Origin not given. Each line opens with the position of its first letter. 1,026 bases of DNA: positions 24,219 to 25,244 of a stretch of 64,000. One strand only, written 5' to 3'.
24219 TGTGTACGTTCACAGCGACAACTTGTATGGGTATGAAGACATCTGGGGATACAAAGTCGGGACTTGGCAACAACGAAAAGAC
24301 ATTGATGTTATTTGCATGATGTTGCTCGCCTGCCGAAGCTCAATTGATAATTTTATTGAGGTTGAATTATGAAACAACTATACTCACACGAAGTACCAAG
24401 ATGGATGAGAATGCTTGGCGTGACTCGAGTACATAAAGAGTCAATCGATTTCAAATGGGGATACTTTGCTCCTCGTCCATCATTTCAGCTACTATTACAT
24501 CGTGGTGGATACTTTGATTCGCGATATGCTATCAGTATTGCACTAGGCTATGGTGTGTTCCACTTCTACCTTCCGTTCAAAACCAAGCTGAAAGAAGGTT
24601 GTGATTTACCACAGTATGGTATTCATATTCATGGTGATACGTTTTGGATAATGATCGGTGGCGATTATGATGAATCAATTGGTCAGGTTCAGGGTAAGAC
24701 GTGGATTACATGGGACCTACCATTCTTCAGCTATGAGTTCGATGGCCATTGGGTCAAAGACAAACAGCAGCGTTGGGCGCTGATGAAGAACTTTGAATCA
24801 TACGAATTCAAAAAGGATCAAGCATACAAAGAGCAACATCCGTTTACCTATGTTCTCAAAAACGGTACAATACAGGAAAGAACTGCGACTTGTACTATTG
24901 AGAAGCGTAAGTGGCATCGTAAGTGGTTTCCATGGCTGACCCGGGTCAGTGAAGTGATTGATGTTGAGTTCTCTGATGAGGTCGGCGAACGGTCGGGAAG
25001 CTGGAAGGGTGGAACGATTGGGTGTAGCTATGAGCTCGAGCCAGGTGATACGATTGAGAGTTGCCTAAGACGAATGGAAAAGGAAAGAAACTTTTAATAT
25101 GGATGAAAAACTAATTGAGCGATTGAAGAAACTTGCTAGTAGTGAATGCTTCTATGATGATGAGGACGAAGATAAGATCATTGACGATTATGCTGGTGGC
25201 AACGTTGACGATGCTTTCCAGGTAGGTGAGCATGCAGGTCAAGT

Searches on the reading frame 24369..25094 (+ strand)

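Call 87: search_protein_families(library=pfam, proteins=[window:24369-25094:+], max_evalue=0.001)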
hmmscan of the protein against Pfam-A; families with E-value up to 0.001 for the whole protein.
window:24369-25094:+ (242 aa): 1 family
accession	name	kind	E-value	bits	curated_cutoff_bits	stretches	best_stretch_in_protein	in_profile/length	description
PF25187.1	Acb3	-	1e-55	189.6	27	1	11-242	4-244/245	CBASS inhibitor Acb3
